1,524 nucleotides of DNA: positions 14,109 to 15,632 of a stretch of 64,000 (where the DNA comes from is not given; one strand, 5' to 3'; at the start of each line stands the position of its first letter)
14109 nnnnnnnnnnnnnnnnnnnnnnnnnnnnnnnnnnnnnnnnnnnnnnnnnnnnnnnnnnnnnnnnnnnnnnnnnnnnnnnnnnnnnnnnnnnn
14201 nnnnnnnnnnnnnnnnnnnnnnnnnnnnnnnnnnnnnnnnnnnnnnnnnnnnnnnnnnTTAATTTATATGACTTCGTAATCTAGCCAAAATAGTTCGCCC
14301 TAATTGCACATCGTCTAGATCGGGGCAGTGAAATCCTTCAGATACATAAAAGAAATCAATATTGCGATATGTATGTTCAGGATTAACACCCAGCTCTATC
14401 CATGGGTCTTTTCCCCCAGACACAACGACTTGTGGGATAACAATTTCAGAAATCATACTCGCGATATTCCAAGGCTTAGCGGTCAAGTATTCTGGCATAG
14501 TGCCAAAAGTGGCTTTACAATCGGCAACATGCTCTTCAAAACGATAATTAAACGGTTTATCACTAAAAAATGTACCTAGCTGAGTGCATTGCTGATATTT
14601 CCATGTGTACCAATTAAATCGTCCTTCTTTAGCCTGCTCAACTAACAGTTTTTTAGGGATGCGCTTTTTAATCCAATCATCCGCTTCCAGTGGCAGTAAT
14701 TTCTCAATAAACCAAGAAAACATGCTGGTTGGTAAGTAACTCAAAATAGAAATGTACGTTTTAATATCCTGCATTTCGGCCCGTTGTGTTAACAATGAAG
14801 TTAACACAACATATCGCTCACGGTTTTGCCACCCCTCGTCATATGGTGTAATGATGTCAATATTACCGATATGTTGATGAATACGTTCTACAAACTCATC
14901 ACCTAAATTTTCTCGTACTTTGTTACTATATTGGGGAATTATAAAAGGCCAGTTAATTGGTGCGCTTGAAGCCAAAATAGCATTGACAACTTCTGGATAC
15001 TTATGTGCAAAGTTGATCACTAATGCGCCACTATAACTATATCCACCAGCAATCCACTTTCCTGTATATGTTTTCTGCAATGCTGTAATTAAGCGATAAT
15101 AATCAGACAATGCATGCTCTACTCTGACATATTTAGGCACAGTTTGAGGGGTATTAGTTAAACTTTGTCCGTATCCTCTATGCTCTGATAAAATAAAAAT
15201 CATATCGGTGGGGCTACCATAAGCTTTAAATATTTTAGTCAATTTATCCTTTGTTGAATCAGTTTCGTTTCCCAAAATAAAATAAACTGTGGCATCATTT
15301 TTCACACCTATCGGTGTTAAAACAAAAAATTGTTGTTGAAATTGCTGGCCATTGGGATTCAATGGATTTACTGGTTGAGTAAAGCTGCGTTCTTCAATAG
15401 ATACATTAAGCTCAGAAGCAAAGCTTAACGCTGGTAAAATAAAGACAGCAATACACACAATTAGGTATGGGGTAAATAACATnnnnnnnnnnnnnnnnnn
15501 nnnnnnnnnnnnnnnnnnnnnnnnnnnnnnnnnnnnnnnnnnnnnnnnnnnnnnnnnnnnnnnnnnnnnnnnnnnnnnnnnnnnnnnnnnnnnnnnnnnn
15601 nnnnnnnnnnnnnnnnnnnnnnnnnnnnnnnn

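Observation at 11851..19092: Candidate 'proline-peptide utilization locus': TBDR + S28 prolyl peptidase + amidohydrolase + cyclophilin under a divergent AraC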

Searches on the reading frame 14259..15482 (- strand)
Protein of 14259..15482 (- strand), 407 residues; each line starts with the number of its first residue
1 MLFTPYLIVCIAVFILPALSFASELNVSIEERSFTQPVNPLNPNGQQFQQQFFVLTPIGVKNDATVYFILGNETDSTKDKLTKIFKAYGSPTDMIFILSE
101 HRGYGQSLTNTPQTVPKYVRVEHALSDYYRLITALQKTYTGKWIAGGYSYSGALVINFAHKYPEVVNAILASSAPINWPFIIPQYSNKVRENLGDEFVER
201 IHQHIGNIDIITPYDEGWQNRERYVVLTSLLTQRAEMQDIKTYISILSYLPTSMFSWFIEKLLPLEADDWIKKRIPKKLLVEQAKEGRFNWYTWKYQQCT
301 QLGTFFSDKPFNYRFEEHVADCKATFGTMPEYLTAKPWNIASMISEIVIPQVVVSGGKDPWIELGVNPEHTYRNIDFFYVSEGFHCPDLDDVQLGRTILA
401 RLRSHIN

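Call 3: search_protein_families(library=pfam, proteins=[window:14259-15482:-])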
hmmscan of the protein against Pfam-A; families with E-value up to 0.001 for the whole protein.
window:14259-15482:- (407 aa): 4 families
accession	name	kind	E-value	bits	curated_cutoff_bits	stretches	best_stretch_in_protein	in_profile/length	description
PF05577.18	Peptidase_S28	-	1.1e-24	87.5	25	1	44-245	10-220/434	Serine carboxypeptidase S28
PF00561.26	Abhydrolase_1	-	2e-05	24.8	25.8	1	97-191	31-126/245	alpha/beta hydrolase fold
PF05576.17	Peptidase_S37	-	3.2e-05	23.3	27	1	33-175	35-168/448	PS-10 peptidase S37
PF12146.15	Hydrolase_4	-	0.00023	21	27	1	99-179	37-114/239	Serine aminopeptidase, S33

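Call 4: search_protein_families(library=ncbifam, proteins=[window:14259-15482:-])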
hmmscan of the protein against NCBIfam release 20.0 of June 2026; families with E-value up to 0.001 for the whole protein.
window:14259-15482:- (407 aa): 0 families

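Call 7: find_homologous_proteins(query=window:14259-15482:-)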
Query window:14259-15482:- (407 aa): 99 proteins with E <= 0.001 among 2939 candidates.
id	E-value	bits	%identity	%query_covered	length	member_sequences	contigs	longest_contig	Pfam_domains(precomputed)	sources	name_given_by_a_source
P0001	4.9e-276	933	98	100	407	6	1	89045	PF05576.17,PF05577.19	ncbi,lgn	ncbi:S28 family serine protease [Colwellia sp. E150_009]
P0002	2.9e-201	687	70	99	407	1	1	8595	PF05576.17,PF00561.27,PF12146.16,PF05577.19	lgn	-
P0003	1.3e-192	658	68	95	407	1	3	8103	PF05576.17,PF00561.27,PF12146.16,PF05577.19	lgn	-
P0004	6.4e-143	494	52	98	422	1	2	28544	PF05576.17,PF00561.27,PF12146.16,PF05577.19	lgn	-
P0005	2.8e-139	482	51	98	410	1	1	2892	PF00561.27,PF12146.16,PF05577.19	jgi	jgi:pimeloyl-ACP methyl ester carboxylesterase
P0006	7.8e-136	471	51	98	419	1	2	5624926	PF05576.17,PF00561.27,PF12146.16,PF05577.19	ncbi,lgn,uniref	ncbi:hypothetical protein R50073_10450 [Maricurvus nonylphenolicus]|uniref:alpha/beta fold hydrolase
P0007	8.3e-132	458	49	100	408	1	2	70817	PF05576.17,PF00561.27,PF12146.16,PF05577.19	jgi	jgi:pimeloyl-ACP methyl ester carboxylesterase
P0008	1.6e-128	447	50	95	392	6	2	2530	PF05576.17,PF00561.27,PF12146.16,PF05577.19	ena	-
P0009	2.0e-128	447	49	98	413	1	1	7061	PF00561.27,PF12146.16,PF05577.19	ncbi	-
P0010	1.1e-123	431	47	99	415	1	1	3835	PF05576.17,PF12146.16,PF05577.19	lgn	-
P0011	8.8e-123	428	48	94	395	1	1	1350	PF05576.17,PF12697.14,PF00561.27,PF12146.16,PF05577.19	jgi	-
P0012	3.3e-122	426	47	98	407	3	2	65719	PF05576.17,PF12697.14,PF12146.16,PF05577.19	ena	-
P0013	1.8e-121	424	49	93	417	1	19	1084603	PF12697.14,PF00561.27,PF12146.16,PF05577.19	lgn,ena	-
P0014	5.4e-120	419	45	98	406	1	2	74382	PF05577.19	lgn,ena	-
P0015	8.4e-119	415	46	98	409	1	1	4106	PF05576.17,PF00561.27,PF12146.16,PF05577.19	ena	-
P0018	1.4e-117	411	47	93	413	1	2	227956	PF05576.17,PF12697.14,PF00561.27,PF12146.16,PF05577.19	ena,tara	tara:strand:+ start:3408 stop:4649 length:1242 start_codon:yes stop_codon:yes gene_type:complete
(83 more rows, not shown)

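Call 9: find_related_loci(query=A1, collection=genome_contigs, flank=10000)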
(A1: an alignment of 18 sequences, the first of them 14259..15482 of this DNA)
Query A1 (407 aa) in genome_contigs; peptide patterns used: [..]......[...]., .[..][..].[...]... (x = any residue, [..] = any of these).
68 stretches matched a pattern; 40 encode a relative of the query (tblastn E <= 1e-3); 40 distinct loci.
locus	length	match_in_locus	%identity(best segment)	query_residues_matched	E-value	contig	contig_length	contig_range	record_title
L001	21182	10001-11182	51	7-404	2e-141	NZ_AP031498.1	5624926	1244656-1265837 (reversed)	Maricurvus nonylphenolicus strain KU41E chromosome, complete genome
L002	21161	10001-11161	50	21-407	2e-133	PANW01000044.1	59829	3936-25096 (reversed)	MAG: Cellvibrionaceae bacterium isolate SAT230 146845, whole genome shotgun sequence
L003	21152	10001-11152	45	28-407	5e-122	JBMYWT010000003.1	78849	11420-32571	MAG: Maricaulaceae bacterium isolate ME_XS_2210_bin_39 ME_XS_2210_bin_39_2, whole genome shotgun sequence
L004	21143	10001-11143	46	28-403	7e-122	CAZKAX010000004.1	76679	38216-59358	MAG TPA_asm: uncultured Novosphingobium sp. isolate binchicken_co328_25 genome assembly, contig: NODE_190_length_76679_c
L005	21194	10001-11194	41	7-406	1e-99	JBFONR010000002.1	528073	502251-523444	Colwelliaceae bacterium MEBiC 14330 NODE_2_length_528073_cov_8.939826_pilon, whole genome shotgun sequence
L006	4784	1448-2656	39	15-405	1e-95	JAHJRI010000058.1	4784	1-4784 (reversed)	MAG: bacterium isolate OS_PC_MetaG.mb.142 OS_PC_MetaG.mb.142_k141_96233, whole genome shotgun sequence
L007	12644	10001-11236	37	1-402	8e-91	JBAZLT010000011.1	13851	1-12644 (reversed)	MAG: Dehalococcoidia bacterium isolate SO_2017_LW4_21 scaffold_7936_c2_LW137-91_2017, whole genome shotgun sequence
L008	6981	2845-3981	39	33-402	2e-90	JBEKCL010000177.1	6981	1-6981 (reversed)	MAG: Dehalococcoidia bacterium isolate SPRUCE 159 SPRUCE_159_177, whole genome shotgun sequence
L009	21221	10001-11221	35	5-402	6e-88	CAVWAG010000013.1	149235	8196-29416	MAG: uncultured Chloroflexia bacterium isolate MFD03726.bin.2.102 genome assembly, contig: contig_77214, whole genome sh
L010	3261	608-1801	37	15-402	2e-88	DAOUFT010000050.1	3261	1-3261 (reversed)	MAG TPA_asm: Dehalococcoidia bacterium isolate R24_101 k131_1219136, whole genome shotgun sequence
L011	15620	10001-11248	36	7-402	4e-87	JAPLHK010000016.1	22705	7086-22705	MAG: Chloroflexota bacterium isolate LacPavin_0419_WC90_MAG_53_8 LacPavin_0419_WC90_scaffold_55922, whole genome shotgun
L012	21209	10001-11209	36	3-407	4e-87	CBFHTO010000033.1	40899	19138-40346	MAG: Glaciecola sp. isolate Co_bin_144_indper genome assembly, contig: Co_bin_144_indper_c33, whole genome shotgun seque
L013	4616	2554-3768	35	7-402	4e-87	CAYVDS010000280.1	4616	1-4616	MAG TPA_asm: uncultured bacterium isolate binchicken_co232_148 genome assembly, contig: NODE_33961_length_4616_cov_4.737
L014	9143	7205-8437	35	1-402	2e-86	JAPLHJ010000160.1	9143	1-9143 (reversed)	MAG: Chloroflexota bacterium isolate LacPavin_0419_WC70L_MAG_53_9 LacPavin_0419_WC70L_scaffold_636496, whole genome shot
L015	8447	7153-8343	37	16-402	2e-85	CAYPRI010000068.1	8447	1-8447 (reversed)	MAG TPA_asm: uncultured Dehalococcoidales bacterium isolate SRP098346_co1_420 genome assembly, contig: NODE_11324_length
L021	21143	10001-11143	37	32-402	7e-83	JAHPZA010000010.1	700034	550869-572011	MAG: Promethearchaeota archaeon isolate LW40_45 NODE_9_length_700034_cov_20.986657, whole genome shotgun sequence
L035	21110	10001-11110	32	28-388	1e-64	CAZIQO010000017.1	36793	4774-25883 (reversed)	MAG TPA_asm: uncultured Oscillospiraceae bacterium isolate binchicken_co108_142 genome assembly, contig: NODE_2163_lengt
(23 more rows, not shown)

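Call 14: search_protein_families(library=pfam, proteins=[L002:6327-7367:-, L002:11213-12382:+, L002:12407-13711:+, L002:14448-16223:+, L003:15617-17050:+, L004:11234-12448:+, L012:12798-13655:+, L012:13666-15231:+, L001:11529-15347:-, L004:18125-19645:+])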
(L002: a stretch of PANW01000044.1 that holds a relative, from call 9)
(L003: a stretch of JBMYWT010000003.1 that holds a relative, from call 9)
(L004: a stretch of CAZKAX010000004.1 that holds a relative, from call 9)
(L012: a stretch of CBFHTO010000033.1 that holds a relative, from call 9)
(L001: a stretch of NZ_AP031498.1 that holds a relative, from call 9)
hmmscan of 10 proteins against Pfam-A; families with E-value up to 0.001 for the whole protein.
L002:6327-7367:- (346 aa): 3 families
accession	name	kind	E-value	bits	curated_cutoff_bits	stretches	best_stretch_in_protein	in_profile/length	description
PF12625.12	Arabinose_bd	-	4.7e-23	82.7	27.6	1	34-216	1-184/185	Arabinose-binding domain of AraC transcription regulator, N-term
PF12833.13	HTH_18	-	4.7e-16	59.3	33.6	1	267-342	2-78/80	Helix-turn-helix domain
PF00165.29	HTH_AraC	-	2.7e-07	31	26.6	1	306-342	6-41/42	Bacterial regulatory helix-turn-helix proteins, AraC family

L002:11213-12382:+ (389 aa): 2 families
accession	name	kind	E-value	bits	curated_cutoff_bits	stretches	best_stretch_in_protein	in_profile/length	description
PF00557.29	Peptidase_M24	-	8.5e-32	111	23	1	157-366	4-208/208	Metallopeptidase family M24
PF01321.24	Creatinase_N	-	2.9e-15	57.4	22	1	18-146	1-127/128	Creatinase/Prolidase N-terminal domain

L002:12407-13711:+ (434 aa): 4 families
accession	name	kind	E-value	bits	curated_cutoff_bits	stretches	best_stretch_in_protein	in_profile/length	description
PF07690.21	MFS_1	-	7.9e-48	163.6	33.4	1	30-373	2-341/347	Major Facilitator Superfamily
PF03137.26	OATP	-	5.5e-07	28.7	25.8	1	114-176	134-196/545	Organic Anion Transporter Polypeptide (OATP) family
PF00083.30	Sugar_tr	-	3.1e-06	26.8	22.3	1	68-199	53-191/452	Sugar (and other) transporter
PF03092.22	BT1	-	0.0003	20.1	22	1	150-210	125-183/432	BT1 family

L002:14448-16223:+ (591 aa): 2 families
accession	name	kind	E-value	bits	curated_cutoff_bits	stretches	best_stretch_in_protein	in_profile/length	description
PF07969.17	Amidohydro_3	-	5.6e-83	280.4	29.7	1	84-589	1-472/472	Amidohydrolase family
PF01979.26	Amidohydro_1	-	9.7e-17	61.7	25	1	377-587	135-344/345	Amidohydrolase family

L003:15617-17050:+ (477 aa): 3 families
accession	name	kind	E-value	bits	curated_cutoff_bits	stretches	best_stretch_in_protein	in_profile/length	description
PF07883.17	Cupin_2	-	1.5e-14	53.8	27.2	2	377-427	7-57/70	Cupin domain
PF02311.25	AraC_binding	-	5.5e-09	36.3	21.1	0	379-425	14-60/135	AraC-like ligand binding domain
PF16867.11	DMSP_lyase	-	1.9e-05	24.9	27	1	373-429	100-156/162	Dimethlysulfonioproprionate lyase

L004:11234-12448:+ (404 aa): 2 families
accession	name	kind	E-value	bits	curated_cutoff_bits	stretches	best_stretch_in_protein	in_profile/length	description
PF01979.26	Amidohydro_1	-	8.6e-38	130.9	25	1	50-401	1-345/345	Amidohydrolase family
PF07969.17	Amidohydro_3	-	7.4e-12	45.9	29.7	2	43-77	2-35/472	Amidohydrolase family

L012:12798-13655:+ (285 aa): 1 family
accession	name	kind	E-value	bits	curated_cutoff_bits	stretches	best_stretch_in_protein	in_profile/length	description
PF01758.21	SBF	-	1.2e-31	110.3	24.3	1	16-196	5-189/191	Sodium Bile acid symporter family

L012:13666-15231:+ (521 aa): 2 families
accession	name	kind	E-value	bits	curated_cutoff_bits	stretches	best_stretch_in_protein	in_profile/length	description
PF00501.34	AMP-binding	-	1.5e-78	264.7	29.9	1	19-390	4-384/384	AMP-binding enzyme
PF13193.12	AMP-binding_C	-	5.9e-20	72.4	24.5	1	441-514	1-76/76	AMP-binding enzyme C-terminal domain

L001:11529-15347:- (1272 aa): 4 families
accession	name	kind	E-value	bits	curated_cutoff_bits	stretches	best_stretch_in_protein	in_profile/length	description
PF00171.27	Aldedh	-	4.5e-117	391.9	23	2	580-1023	8-454/461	Aldehyde dehydrogenase family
PF01619.24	Pro_dh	-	4.2e-102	341.9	27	1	193-490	1-277/278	Proline dehydrogenase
PF14850.11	Pro_dh-DNA_bdg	-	8.2e-47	158.8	27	1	72-184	2-112/112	DNA-binding domain of Proline dehydrogenase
PF18327.6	PRODH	-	1.3e-08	35.5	26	1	20-63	5-48/48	Proline utilization A proline dehydrogenase N-terminal domain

L004:18125-19645:+ (506 aa): 2 families
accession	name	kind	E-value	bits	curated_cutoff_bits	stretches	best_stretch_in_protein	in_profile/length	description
PF07969.17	Amidohydro_3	-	5.2e-15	56.3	29.7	1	77-478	1-470/472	Amidohydrolase family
PF01979.26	Amidohydro_1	-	8e-10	38.9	25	1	85-237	1-156/345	Amidohydrolase family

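Call 15: search_protein_families(library=pfam, proteins=[L007:11244-12455:+, L011:8373-9890:+, L011:3492-4298:-, L021:8055-8561:-, L021:8751-9917:+, L035:11178-12353:+, L021:11214-12623:+, L021:12598-13848:-, L011:6120-7583:+, L005:8769-9776:-])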
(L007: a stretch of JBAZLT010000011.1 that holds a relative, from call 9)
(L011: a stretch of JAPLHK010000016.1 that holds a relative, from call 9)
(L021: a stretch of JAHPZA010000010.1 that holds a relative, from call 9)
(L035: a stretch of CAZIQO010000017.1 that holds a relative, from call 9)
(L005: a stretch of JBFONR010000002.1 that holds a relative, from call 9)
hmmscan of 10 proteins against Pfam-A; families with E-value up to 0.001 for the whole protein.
L007:11244-12455:+ (403 aa): 2 families
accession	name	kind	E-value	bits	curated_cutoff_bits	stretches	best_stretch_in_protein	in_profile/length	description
PF07690.21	MFS_1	-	6.5e-45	154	33.4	2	20-245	3-220/347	Major Facilitator Superfamily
PF00083.30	Sugar_tr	-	4.7e-08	32.8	22.3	1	66-203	63-195/452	Sugar (and other) transporter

L011:8373-9890:+ (505 aa): 2 families
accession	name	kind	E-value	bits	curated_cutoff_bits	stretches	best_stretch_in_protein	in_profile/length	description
PF13520.12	AA_permease_2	-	2.5e-41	142.5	27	1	55-443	6-393/427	Amino acid permease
PF00324.27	AA_permease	-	6.1e-32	111.3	24.6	1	70-424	18-381/470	Amino acid permease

L011:3492-4298:- (268 aa): 3 families
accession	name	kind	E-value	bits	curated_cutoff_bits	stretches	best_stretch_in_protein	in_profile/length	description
PF00106.31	adh_short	-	2.5e-43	148.3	26.6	1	9-200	1-189/195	short chain dehydrogenase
PF13561.12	adh_short_C2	-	6.4e-29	101.6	27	1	15-200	1-183/236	Enoyl-(Acyl carrier protein) reductase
PF08659.16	KR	-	1.1e-08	35.6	22.6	1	11-176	3-165/180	KR domain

L021:8055-8561:- (168 aa): 2 families
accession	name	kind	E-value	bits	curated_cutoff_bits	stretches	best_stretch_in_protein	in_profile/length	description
PF00881.29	Nitroreductase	-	1.1e-31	110.8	23.5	2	11-65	1-55/167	Nitroreductase family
PF14512.11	TM1586_NiRdase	-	2.9e-13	50.4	27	1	27-65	157-195/215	Putative TM nitroreductase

L021:8751-9917:+ (388 aa): 2 families
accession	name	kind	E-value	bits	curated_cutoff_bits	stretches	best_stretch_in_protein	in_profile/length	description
PF00557.29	Peptidase_M24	-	3.8e-37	128.5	23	1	160-368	5-208/208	Metallopeptidase family M24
PF01321.24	Creatinase_N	-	2.3e-14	54.5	22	1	20-132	1-105/128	Creatinase/Prolidase N-terminal domain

L035:11178-12353:+ (391 aa): 2 families
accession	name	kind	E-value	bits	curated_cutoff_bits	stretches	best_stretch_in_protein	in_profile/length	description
PF00557.29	Peptidase_M24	-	2.4e-38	132.5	23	1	193-353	45-208/208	Metallopeptidase family M24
PF01321.24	Creatinase_N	-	6e-18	66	22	1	8-137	1-128/128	Creatinase/Prolidase N-terminal domain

L021:11214-12623:+ (469 aa): 2 families
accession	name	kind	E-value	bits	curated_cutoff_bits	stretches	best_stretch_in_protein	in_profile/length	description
PF01545.26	Cation_efflux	-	1.3e-13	51.6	26.6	1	142-314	4-193/198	Cation efflux family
PF14947.12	HTH_45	-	2.8e-06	27.7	25.5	0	84-116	36-67/77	Winged helix-turn-helix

L021:12598-13848:- (416 aa): 4 families
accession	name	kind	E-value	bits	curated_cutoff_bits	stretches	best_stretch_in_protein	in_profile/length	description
PF24266.1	HTH_HVO_0163_N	-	6.7e-16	58.6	31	1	269-328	1-60/70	HVO_0163, N-terminal HTH domain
PF13412.12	HTH_24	-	4.5e-09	36.2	21.9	0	345-386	3-44/48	Winged helix-turn-helix DNA-binding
PF25212.1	HVO_A0114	-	0.00024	21.3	27.6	0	346-405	23-82/84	HVO_A0114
PF04182.18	B-block_TFIIIC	-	0.00046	20.6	22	0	355-390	14-49/73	B-block binding subunit of TFIIIC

L011:6120-7583:+ (487 aa): 3 families
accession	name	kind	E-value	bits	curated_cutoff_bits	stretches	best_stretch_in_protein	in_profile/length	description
PF13607.11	Succ_CoA_lig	-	2.3e-47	160.7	27.4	1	153-287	1-135/138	Succinyl-CoA ligase like flavodoxin domain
PF13380.12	CoA_binding_2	-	5.6e-17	62.7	22.8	1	17-137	2-114/116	CoA binding domain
PF02629.25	CoA_binding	-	7.2e-07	30.3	22.3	1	15-102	3-97/97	CoA binding domain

L005:8769-9776:- (335 aa): 2 families
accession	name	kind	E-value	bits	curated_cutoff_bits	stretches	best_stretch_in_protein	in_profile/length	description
PF12833.13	HTH_18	-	6e-20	71.8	33.6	1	257-331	1-75/80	Helix-turn-helix domain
PF00165.29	HTH_AraC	-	2.7e-10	40.5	26.6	1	300-328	8-35/42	Bacterial regulatory helix-turn-helix proteins, AraC family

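Call 17: search_solved_structures(query=window:14259-15482:-, max_evalue=0.01, show_alignments=1)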
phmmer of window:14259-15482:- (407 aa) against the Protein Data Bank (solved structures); distinct sequences matched with E-value up to 0.01: 3.
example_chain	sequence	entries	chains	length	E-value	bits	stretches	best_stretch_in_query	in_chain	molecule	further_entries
3n2z_B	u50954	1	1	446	2.4e-12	49.4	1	46-180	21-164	Lysosomal Pro-X carboxypeptidase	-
3jyh_A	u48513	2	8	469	2.9e-12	49.1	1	30-176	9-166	Dipeptidyl-peptidase 2 | Dipeptidyl peptidase 2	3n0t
4ebb_A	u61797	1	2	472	3.2e-12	49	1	30-176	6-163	Dipeptidyl peptidase 2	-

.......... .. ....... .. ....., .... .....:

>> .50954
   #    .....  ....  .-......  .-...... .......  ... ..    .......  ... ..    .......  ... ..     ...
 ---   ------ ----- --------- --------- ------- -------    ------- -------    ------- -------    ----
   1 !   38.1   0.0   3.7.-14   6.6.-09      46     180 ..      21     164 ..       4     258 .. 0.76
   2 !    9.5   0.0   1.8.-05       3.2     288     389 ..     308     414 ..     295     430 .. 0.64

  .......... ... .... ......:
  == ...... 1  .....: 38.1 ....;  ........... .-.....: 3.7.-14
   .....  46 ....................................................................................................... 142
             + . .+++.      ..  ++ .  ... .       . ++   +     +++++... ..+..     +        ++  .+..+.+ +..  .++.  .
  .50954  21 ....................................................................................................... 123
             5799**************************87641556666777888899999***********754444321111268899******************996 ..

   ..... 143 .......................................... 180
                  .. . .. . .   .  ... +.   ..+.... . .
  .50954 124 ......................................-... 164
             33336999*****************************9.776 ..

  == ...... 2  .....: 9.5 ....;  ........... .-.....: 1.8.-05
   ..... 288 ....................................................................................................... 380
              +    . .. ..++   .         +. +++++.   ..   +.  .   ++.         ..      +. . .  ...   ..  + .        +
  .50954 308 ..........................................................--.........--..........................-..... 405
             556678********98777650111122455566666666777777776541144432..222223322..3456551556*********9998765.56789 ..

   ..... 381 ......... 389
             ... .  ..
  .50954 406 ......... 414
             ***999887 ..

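Call 19: find_encoding_contigs(protein=P0002, flank=10000, max_places=2)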
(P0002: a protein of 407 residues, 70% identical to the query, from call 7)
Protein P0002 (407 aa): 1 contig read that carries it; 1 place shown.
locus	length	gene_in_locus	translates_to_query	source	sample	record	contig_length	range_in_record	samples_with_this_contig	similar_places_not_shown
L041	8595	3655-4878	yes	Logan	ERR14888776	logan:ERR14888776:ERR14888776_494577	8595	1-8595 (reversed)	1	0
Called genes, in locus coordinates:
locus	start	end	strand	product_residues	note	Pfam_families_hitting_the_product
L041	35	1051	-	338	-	PF00165:HTH_AraC (faint), PF12833:HTH_18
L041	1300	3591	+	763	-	PF07715:Plug, PF00593:TonB_dep_Rec_b-barrel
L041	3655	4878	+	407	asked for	PF05576:Peptidase_S37, PF05577:Peptidase_S28, PF00561:Abhydrolase_1, PF12146:Hydrolase_4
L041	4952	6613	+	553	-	PF07969:Amidohydro_3, PF01979:Amidohydro_1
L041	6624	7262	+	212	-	PF00160:Pro_isomerase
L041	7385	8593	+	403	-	?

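Call 20: find_encoding_contigs(protein=P0004, flank=10000, max_places=2)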
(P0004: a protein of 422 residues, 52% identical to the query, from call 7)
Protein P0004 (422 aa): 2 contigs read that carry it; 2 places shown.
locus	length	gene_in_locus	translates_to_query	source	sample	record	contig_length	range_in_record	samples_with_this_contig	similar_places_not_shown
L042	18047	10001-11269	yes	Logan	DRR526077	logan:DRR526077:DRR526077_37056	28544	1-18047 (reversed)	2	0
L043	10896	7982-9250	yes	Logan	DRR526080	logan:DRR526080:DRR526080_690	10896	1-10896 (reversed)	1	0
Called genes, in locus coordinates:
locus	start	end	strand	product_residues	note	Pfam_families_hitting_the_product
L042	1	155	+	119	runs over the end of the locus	PF04267:SoxD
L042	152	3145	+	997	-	PF13510:Fer2_4, PF00890:FAD_binding_2 (weak), PF03486:HI0933_like (weak), PF07992:Pyr_redox_2, PF12831:FAD_oxidored, PF17806:SO_alpha_A3, PF01571:GCV_T, PF08669:GCV_T_C, +2 more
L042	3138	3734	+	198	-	PF04268:SoxG, PF01571:GCV_T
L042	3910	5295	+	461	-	PF00209:SNF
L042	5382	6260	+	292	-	PF00763:THF_DHG_CYH, PF02882:THF_DHG_CYH_C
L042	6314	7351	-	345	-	PF00165:HTH_AraC, PF12833:HTH_18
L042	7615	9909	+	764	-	PF07715:Plug, PF00593:TonB_dep_Rec_b-barrel, PF14905:OMP_b-brl_3 (weak)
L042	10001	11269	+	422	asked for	PF05576:Peptidase_S37, PF05577:Peptidase_S28, PF12146:Hydrolase_4, PF00561:Abhydrolase_1 (weak)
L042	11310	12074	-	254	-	-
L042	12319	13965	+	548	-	PF01979:Amidohydro_1, PF07969:Amidohydro_3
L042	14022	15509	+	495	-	PF00474:SSF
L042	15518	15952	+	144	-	-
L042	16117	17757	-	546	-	PF00501:AMP-binding, PF13193:AMP-binding_C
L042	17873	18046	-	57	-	?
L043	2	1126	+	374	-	?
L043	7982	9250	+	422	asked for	PF05576:Peptidase_S37, PF05577:Peptidase_S28, PF12146:Hydrolase_4, PF00561:Abhydrolase_1 (weak)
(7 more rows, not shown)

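Call 21: find_encoding_contigs(protein=P0007, flank=10000, max_places=2)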
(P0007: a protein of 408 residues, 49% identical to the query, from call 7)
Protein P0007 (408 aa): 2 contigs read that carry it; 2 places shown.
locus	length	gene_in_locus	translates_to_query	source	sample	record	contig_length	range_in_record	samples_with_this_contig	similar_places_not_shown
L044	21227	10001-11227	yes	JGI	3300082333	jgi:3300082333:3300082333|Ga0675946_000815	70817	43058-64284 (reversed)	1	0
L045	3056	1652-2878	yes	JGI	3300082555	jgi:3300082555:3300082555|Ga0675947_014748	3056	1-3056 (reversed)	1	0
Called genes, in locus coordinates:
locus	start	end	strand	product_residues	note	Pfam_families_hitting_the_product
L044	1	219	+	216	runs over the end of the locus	-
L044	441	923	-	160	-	-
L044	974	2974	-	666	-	PF13384:HTH_23 (faint), PF13518:HTH_28 (weak), PF13551:HTH_29 (faint), PF13565:HTH_32, PF00196:GerE (weak)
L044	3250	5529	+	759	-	PF07715:Plug, PF00593:TonB_dep_Rec_b-barrel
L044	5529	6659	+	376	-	PF00561:Abhydrolase_1, PF12146:Hydrolase_4, PF12697:Abhydrolase_6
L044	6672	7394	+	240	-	PF00160:Pro_isomerase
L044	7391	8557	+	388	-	PF01321:Creatinase_N, PF00557:Peptidase_M24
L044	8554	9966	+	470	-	PF07690:MFS_1, PF03137:OATP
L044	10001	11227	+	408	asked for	PF05576:Peptidase_S37, PF05577:Peptidase_S28, PF00561:Abhydrolase_1 (weak), PF12146:Hydrolase_4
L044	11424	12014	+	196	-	PF14273:DUF4360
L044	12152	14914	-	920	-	PF07715:Plug, PF00593:TonB_dep_Rec_b-barrel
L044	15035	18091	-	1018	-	PF07715:Plug, PF00593:TonB_dep_Rec_b-barrel, PF14905:OMP_b-brl_3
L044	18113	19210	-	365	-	PF16220:DUF4880, PF04773:FecR, PF16344:FecR_C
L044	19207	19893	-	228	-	PF04542:Sigma70_r2 (weak), PF07638:Sigma70_ECF (weak), PF08281:Sigma70_r4_2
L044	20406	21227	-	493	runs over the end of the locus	PF00209:SNF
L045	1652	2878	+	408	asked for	PF05576:Peptidase_S37, PF05577:Peptidase_S28, PF00561:Abhydrolase_1 (weak), PF12146:Hydrolase_4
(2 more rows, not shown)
